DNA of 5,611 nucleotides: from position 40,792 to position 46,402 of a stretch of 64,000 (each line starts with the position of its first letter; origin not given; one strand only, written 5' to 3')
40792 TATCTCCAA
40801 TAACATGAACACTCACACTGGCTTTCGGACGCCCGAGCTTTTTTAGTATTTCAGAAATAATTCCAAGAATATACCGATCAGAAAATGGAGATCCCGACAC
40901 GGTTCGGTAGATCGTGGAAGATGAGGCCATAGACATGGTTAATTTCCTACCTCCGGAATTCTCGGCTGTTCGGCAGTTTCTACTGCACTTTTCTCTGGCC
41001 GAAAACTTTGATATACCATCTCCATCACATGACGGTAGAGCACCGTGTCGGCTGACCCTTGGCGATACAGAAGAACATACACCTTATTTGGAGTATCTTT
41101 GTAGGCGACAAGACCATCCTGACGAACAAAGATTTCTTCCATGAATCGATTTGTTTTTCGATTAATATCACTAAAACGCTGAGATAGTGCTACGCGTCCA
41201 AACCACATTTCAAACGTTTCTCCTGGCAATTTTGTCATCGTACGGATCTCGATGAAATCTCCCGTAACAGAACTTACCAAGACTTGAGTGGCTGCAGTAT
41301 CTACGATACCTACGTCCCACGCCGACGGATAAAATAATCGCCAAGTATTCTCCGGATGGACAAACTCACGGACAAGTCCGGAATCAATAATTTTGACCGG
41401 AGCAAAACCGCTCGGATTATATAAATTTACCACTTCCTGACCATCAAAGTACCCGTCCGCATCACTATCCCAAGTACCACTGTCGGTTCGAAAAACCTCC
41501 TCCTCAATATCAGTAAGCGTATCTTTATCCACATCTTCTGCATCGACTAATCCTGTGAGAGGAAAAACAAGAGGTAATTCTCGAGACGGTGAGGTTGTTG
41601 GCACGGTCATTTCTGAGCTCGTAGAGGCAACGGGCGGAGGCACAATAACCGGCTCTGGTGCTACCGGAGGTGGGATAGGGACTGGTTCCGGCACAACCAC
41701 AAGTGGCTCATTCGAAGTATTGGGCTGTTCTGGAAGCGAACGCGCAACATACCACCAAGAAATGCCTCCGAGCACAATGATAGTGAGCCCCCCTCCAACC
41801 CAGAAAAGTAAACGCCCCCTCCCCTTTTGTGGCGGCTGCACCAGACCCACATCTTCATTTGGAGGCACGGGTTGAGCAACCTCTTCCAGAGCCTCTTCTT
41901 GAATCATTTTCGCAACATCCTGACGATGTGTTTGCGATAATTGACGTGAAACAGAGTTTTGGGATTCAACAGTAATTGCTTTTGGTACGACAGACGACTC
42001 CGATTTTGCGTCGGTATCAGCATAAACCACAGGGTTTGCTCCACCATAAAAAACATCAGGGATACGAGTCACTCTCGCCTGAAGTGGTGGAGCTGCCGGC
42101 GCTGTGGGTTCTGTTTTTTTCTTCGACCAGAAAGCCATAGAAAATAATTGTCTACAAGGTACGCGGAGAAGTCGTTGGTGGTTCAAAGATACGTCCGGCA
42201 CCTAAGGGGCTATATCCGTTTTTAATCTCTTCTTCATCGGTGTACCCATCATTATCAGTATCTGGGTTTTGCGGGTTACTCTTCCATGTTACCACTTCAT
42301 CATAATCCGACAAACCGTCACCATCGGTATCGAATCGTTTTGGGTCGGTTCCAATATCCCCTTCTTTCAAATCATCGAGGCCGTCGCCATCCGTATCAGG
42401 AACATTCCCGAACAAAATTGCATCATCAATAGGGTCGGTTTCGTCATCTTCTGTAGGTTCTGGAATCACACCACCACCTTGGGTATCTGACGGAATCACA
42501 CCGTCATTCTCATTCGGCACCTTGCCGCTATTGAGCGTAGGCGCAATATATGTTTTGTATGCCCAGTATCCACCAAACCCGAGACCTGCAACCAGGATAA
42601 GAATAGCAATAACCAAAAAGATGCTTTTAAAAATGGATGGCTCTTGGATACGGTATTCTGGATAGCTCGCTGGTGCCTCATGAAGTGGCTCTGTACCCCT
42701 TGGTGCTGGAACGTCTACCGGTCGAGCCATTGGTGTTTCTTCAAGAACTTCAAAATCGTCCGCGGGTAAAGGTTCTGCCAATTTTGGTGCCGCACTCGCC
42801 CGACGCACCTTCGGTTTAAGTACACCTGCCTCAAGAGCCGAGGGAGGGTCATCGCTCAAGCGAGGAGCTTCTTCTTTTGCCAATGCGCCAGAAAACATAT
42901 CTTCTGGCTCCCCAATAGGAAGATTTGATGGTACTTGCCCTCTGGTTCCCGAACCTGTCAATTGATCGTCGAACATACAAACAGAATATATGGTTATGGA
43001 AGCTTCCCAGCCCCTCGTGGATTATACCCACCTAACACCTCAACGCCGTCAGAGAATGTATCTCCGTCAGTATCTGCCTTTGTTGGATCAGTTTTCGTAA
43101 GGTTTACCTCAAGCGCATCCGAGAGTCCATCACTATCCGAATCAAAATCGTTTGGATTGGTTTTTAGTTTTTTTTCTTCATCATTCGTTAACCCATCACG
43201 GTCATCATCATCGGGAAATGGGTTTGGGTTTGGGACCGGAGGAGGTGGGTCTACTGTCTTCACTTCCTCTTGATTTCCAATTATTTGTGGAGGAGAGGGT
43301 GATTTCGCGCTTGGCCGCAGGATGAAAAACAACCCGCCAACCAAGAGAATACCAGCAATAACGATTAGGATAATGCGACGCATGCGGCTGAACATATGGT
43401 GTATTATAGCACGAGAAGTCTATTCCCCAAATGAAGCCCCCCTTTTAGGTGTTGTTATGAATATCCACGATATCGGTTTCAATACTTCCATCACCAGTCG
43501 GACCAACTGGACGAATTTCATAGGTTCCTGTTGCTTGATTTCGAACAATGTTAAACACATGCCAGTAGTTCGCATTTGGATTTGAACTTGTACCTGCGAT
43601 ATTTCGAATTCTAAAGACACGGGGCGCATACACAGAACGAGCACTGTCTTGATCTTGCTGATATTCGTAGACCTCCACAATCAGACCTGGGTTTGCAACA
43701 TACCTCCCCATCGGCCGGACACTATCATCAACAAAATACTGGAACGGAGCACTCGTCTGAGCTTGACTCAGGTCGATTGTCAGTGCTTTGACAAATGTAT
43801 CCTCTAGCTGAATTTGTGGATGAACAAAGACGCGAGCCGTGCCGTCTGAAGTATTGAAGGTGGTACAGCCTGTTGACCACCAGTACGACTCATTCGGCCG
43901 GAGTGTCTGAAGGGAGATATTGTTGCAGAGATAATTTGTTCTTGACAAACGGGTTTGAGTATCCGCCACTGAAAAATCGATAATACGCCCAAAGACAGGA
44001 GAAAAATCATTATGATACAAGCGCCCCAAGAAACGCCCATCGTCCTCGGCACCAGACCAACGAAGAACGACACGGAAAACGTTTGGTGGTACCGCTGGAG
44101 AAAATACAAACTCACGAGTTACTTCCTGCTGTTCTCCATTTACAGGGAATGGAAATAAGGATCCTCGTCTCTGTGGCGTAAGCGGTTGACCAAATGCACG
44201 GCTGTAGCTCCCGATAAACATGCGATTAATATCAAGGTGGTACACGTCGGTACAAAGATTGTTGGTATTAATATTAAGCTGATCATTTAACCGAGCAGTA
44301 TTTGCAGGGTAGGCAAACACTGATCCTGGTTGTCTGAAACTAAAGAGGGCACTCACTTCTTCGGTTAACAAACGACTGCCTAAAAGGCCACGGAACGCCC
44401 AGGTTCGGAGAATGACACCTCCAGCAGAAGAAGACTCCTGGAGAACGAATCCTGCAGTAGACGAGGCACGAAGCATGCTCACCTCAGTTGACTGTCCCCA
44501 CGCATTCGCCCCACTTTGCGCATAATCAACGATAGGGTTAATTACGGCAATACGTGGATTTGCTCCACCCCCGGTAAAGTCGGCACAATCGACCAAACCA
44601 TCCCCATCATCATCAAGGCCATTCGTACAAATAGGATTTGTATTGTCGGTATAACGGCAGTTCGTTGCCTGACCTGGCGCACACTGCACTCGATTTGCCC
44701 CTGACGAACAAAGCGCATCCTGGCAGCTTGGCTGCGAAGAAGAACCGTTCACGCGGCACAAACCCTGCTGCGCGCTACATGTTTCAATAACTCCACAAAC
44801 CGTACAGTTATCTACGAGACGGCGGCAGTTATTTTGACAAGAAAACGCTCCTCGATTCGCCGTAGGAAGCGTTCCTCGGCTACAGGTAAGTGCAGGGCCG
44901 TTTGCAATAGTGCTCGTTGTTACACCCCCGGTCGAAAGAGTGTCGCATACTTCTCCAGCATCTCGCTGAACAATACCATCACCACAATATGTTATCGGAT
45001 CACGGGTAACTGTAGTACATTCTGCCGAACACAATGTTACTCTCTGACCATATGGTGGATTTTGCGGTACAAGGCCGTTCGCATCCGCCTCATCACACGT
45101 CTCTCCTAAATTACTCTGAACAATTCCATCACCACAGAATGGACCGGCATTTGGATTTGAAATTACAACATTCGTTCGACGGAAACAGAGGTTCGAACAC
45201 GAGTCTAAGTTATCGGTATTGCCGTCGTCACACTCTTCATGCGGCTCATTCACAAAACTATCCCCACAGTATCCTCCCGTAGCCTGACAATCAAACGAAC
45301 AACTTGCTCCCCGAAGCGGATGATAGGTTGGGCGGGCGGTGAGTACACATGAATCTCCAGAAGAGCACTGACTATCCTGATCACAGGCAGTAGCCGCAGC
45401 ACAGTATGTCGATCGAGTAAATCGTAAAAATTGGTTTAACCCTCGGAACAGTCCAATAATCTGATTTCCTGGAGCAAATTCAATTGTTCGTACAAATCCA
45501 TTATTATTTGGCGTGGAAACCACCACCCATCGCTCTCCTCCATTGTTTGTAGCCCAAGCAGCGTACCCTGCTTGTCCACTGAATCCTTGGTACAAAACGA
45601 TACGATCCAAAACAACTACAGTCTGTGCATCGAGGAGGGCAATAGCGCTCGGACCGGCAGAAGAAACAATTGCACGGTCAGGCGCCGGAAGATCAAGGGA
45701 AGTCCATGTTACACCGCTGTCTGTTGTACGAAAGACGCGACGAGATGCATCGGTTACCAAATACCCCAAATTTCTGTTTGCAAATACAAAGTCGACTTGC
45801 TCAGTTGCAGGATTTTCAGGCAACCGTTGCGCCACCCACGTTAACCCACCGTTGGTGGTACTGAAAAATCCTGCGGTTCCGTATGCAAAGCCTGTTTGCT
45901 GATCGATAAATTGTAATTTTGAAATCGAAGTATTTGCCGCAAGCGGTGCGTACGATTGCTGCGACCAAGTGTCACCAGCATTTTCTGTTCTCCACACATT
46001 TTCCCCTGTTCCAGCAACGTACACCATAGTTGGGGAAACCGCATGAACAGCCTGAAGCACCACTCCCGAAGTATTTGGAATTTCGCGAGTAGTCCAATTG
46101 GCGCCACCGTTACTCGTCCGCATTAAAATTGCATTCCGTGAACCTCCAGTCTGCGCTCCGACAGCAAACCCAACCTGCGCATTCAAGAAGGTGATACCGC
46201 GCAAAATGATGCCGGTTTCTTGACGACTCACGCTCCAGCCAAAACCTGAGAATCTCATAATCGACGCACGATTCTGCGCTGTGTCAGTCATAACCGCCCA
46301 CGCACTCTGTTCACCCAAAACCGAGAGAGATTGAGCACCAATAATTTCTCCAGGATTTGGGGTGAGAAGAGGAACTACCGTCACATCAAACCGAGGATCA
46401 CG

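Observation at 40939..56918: Co-directional surface locus: two paralogous giant proteins with a shared two-TM N-terminal module, then three thrombospondin-type-3 repeat membrane proteins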

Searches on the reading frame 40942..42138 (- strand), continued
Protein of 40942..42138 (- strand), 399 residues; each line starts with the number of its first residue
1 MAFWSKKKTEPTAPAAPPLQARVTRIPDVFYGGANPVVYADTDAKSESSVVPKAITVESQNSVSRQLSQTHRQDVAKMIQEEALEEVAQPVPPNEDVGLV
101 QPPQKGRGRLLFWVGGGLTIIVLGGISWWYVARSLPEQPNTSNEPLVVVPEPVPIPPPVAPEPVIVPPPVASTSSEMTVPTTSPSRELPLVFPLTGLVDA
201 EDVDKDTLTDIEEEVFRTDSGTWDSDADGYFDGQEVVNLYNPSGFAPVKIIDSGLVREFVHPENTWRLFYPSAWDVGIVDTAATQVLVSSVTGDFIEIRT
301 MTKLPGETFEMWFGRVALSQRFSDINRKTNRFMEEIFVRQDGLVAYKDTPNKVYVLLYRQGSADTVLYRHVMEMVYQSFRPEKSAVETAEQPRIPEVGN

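Call 83: search_protein_families(library=pfam, alignment_id=A5, max_evalue=0.01)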
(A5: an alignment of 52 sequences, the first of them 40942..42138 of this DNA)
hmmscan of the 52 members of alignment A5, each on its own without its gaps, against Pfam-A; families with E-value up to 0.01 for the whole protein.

A. member 1, window:40942-42138:- (399 aa): 0 families

B. families by the number of members that match (of 52 scanned): 8 families
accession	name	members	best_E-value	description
PF18884.5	TSP3_bac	12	1.2e-07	Bacterial TSP3 repeat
PF01789.22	PsbP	2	0.0014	PsbP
PF00041.27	fn3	1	1.2e-08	Fibronectin type III domain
PF09594.16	GT87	1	0.0015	Glycosyltransferase family 87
PF06837.17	Fijivirus_P9-2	1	0.0023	Fijivirus P9-2 protein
PF13858.11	DUF4199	1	0.0054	Protein of unknown function (DUF4199)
PF03929.21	PepSY_TM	1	0.0064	PepSY-associated TM region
PF05569.17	Peptidase_M56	1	0.0065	BlaR1 peptidase M56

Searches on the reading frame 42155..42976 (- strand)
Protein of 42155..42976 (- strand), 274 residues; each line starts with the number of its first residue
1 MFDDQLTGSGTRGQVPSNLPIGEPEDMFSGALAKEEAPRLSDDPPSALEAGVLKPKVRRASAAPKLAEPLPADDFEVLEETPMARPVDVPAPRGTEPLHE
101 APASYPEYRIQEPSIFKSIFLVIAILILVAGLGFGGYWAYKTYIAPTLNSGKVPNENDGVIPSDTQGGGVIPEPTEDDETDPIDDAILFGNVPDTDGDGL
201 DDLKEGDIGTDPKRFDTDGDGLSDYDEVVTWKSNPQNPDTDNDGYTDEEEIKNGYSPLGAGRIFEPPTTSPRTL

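Call 4: search_protein_families(library=pfam, proteins=[window:42155-42976:-], max_evalue=0.01)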
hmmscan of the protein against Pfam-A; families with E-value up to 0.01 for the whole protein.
window:42155-42976:- (274 aa): 1 family
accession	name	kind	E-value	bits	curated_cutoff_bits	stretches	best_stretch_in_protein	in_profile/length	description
PF18884.5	TSP3_bac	-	2.3e-13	50.1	25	2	216-238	1-22/22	Bacterial TSP3 repeat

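Call 37: search_protein_families(library=ncbifam, proteins=[window:42155-42976:-], max_evalue=0.01)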
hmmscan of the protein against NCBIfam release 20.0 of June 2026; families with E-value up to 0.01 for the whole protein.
window:42155-42976:- (274 aa): 2 families
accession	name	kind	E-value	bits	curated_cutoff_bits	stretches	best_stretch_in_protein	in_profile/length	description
NF033765.2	gliding_CglD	equivalog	5.4e-05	21.2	400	1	163-254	146-244/1124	adventurous gliding motility lipoprotein CglD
NF047639.1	throspo3_MtsD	equivalog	0.0007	17.8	800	1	192-260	458-530/651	cell-cell cohesion protein MtsD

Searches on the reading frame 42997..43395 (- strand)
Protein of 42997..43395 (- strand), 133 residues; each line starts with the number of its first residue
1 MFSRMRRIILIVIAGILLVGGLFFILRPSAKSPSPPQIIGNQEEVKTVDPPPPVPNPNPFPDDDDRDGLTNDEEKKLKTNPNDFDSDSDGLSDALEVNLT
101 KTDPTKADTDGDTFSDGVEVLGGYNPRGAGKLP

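Call 4: search_protein_families(library=pfam, proteins=[window:42997-43395:-], max_evalue=0.01)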
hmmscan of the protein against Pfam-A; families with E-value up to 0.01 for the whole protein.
window:42997-43395:- (133 aa): 1 family
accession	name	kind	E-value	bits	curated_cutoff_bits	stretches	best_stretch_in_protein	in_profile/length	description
PF18884.5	TSP3_bac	-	1.1e-12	47.9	25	2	85-107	1-22/22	Bacterial TSP3 repeat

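Call 37: search_protein_families(library=ncbifam, proteins=[window:42997-43395:-], max_evalue=0.01)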
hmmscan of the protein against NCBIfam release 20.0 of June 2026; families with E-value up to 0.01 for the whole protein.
window:42997-43395:- (133 aa): 2 families
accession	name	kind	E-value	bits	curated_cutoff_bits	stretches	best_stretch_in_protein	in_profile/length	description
NF033765.2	gliding_CglD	equivalog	4.5e-07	28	400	1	63-119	177-240/1124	adventurous gliding motility lipoprotein CglD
NF047639.1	throspo3_MtsD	equivalog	4.5e-06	25.1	800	1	40-126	438-527/651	cell-cell cohesion protein MtsD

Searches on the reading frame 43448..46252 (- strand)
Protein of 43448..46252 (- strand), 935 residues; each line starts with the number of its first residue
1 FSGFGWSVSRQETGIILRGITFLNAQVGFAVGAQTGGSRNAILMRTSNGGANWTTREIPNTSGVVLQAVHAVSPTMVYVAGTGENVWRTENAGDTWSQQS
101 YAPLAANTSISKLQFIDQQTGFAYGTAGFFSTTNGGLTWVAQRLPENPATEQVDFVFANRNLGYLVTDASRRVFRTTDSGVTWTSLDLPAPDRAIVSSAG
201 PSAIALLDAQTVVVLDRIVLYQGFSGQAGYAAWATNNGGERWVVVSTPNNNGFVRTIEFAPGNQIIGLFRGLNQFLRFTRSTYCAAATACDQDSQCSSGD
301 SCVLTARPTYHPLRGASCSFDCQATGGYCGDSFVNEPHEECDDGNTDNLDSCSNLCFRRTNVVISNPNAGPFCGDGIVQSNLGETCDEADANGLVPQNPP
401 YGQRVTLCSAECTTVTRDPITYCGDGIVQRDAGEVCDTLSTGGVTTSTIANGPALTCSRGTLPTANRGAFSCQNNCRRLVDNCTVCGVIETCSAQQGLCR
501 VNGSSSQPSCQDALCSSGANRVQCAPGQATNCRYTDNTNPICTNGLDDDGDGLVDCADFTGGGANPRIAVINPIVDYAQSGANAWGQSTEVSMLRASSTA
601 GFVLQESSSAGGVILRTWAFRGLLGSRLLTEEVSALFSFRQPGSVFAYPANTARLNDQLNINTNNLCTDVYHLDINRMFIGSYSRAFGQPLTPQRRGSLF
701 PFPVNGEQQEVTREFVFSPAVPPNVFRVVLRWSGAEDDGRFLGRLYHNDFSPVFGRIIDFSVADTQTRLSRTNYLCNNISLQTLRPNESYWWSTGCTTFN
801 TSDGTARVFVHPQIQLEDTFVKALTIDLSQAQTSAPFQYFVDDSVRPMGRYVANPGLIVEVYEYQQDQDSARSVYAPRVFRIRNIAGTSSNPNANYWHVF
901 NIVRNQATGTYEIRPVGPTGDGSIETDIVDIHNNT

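Call 75: search_protein_families(library=pfam, proteins=[window:43448-46252:-], max_evalue=0.5)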
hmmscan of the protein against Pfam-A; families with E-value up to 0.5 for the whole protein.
window:43448-46252:- (935 aa): 3 families
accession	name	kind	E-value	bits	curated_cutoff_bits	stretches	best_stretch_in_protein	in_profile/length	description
PF14870.12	PSII_BNR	-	2e-11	44.1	27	3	6-98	9-96/303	Photosynthesis system II assembly factor YCF48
PF15902.12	Sortilin-Vps10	-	3.7e-11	42.9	33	2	43-118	3-78/446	Sortilin, neurotensin receptor 3,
PF13948.11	DUF4215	-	0.00074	20.2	27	1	326-356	18-46/47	Domain of unknown function (DUF4215)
